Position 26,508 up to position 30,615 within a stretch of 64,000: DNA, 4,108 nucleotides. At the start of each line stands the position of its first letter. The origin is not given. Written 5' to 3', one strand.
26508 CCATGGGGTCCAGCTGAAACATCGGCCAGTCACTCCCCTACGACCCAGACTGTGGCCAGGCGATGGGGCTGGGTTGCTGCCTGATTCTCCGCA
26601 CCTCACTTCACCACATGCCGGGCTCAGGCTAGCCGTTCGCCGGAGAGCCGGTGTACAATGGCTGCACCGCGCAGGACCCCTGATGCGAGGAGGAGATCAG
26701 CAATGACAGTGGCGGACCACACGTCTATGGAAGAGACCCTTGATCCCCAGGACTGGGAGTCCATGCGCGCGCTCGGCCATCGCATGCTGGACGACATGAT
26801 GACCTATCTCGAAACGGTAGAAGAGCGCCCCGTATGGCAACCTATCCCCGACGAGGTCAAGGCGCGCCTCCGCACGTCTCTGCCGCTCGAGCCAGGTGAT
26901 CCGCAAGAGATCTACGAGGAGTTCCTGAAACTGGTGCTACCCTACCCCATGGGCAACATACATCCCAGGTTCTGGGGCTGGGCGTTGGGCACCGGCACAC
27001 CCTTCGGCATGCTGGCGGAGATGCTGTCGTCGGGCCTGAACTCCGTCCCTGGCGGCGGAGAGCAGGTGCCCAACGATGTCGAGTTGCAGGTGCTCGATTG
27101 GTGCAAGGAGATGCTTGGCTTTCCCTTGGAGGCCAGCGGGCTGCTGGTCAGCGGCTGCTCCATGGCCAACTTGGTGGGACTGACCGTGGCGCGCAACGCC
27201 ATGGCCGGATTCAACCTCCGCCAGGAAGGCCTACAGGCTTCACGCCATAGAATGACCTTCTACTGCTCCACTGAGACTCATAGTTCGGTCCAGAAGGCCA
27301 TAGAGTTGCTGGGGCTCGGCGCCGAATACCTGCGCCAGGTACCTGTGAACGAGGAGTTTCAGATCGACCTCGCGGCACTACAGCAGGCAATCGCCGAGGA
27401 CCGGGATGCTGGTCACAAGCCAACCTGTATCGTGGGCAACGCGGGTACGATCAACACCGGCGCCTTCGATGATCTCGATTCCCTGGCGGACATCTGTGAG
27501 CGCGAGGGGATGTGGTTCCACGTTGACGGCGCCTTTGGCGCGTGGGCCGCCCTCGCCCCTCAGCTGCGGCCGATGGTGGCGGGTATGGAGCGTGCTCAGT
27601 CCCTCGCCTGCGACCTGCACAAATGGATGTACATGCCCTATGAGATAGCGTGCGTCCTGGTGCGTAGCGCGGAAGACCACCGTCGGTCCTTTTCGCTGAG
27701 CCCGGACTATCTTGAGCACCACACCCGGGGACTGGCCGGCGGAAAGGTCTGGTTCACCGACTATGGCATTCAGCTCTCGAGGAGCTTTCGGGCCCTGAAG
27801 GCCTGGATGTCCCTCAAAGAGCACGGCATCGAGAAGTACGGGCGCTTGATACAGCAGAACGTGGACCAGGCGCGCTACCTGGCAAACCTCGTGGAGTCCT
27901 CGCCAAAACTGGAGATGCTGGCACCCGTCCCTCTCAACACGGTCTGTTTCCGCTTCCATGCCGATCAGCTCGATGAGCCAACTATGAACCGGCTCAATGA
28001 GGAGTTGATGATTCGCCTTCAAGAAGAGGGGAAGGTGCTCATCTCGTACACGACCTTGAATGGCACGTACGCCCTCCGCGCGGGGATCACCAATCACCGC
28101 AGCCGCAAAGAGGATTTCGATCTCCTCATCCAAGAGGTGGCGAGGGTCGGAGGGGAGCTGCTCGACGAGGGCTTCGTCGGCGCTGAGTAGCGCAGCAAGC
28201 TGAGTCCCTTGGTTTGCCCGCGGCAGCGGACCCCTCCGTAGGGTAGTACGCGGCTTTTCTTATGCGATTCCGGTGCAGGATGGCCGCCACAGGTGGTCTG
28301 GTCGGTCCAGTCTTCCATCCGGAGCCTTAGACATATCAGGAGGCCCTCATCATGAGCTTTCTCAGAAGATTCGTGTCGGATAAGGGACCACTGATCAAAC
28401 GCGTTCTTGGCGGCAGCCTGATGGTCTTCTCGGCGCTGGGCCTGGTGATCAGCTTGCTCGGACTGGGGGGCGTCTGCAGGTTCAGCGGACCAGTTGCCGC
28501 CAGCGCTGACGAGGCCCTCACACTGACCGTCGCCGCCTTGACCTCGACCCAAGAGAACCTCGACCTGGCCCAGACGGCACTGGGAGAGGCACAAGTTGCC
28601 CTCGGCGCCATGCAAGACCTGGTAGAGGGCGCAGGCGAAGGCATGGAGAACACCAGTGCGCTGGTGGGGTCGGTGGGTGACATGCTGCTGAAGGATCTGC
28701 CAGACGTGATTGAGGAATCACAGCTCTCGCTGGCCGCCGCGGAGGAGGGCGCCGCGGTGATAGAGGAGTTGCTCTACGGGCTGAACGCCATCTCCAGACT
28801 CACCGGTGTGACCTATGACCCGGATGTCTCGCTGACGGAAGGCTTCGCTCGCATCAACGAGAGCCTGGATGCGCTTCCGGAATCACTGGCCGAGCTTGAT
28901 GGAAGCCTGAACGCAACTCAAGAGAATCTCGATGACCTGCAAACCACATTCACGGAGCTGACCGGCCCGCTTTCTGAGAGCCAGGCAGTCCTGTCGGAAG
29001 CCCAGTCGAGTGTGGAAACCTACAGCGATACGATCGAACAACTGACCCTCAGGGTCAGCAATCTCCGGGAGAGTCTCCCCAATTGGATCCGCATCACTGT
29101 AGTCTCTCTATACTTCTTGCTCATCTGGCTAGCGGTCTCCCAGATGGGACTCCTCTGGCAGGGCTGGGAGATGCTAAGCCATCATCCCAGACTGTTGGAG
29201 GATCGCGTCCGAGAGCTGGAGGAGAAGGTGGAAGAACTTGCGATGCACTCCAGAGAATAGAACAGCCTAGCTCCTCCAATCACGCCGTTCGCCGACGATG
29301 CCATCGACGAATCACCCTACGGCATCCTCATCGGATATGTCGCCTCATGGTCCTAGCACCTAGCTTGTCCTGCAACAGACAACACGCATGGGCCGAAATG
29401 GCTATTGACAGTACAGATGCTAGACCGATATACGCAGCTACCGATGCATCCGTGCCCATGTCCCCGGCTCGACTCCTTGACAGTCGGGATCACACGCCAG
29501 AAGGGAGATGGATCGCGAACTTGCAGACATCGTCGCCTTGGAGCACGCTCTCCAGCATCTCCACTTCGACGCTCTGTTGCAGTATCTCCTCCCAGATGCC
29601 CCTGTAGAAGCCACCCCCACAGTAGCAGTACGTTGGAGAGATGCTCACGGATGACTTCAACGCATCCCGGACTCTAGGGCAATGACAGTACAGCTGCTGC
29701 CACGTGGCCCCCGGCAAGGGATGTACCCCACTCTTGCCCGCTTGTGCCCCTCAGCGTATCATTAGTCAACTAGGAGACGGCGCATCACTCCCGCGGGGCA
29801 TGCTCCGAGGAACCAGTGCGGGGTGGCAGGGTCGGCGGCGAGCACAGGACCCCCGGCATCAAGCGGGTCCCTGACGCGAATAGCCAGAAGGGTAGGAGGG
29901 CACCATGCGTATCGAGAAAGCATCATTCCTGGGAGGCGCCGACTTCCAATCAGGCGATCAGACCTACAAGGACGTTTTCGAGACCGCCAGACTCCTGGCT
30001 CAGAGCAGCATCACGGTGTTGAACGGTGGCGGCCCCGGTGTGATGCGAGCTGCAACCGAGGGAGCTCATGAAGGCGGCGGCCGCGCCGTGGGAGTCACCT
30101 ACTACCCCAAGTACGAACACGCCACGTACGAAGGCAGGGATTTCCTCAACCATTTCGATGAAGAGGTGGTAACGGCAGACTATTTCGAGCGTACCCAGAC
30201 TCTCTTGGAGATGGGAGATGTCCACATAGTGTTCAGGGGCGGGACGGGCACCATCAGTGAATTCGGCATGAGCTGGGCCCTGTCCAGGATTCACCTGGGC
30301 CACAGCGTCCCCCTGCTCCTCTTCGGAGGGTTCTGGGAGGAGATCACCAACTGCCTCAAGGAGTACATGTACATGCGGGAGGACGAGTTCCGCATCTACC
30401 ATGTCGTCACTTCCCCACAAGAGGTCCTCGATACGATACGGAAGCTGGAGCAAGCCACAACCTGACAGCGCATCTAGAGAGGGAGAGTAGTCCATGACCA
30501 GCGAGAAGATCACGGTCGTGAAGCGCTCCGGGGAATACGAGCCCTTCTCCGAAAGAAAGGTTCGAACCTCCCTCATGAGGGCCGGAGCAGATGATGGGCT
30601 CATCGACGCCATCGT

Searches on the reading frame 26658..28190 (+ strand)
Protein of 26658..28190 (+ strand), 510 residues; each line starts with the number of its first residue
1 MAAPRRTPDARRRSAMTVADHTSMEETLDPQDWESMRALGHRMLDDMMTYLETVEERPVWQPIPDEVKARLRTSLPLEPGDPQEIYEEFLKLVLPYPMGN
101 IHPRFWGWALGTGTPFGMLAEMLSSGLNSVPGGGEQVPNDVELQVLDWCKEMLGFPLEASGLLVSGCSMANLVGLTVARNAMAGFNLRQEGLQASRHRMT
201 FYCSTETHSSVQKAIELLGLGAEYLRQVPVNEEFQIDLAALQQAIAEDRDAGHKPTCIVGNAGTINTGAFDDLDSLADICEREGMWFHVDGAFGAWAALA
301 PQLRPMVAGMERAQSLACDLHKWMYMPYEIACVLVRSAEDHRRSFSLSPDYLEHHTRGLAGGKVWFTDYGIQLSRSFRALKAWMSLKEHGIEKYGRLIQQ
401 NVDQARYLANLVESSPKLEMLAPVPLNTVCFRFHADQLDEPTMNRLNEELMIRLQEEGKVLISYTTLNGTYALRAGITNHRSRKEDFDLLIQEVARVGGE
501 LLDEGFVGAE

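Call 91: search_protein_families(library=ncbifam, proteins=[window:26658-28190:+], max_evalue=0.000001)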
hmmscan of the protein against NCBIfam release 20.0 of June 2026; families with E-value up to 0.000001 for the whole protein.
window:26658-28190:+ (510 aa): 5 families
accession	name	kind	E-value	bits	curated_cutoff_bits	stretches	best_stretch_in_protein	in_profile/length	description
NF052646.1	DABADecarRhbB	equivalog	1.6e-44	152.3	900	1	135-497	130-481/491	L-2,4-diaminobutyrate decarboxylase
TIGR03799.1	NOD_PanD_pyr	equivalog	6.1e-42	143.7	606.1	1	159-448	160-451/522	pyridoxal-dependent aspartate 1-decarboxylase PanP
TIGR03812.1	tyr_de_CO2_Arch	equivalog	5.9e-24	84.6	299.4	1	140-494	59-372/375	tyrosine decarboxylase MfnA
NF002748.0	PRK02769.1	equivalog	4.9e-16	58.4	305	1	140-415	65-313/382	histidine decarboxylase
TIGR03811.1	tyr_de_CO2_Ent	equivalog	9.3e-10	37.6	905.3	1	206-297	230-326/608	tyrosine decarboxylase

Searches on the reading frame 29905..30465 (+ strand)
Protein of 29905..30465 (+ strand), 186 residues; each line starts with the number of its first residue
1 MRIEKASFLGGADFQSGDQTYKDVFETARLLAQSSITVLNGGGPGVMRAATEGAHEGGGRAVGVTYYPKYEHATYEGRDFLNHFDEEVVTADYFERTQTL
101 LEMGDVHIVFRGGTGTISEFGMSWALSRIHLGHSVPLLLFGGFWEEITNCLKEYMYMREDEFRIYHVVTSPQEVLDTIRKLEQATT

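Call 91: search_protein_families(library=ncbifam, proteins=[window:29905-30465:+], max_evalue=0.000001)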
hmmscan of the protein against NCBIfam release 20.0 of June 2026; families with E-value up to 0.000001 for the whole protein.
window:29905-30465:+ (186 aa): 3 families
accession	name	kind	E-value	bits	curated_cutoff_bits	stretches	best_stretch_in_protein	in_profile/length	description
TIGR00730.1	TIGR00730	subfamily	4.9e-18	65.5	96.35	1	10-180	7-177/178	TIGR00730 family Rossman fold protein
TIGR00725.1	TIGR00725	hypoth_equivalog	1.1e-11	44.5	106.9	1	17-127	13-115/159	TIGR00725 family protein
NF058542.1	CtkRMPhLog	equivalog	4.8e-08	33.2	300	1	30-140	27-132/177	cytokinin riboside 5'-monophosphate phosphoribohydrolase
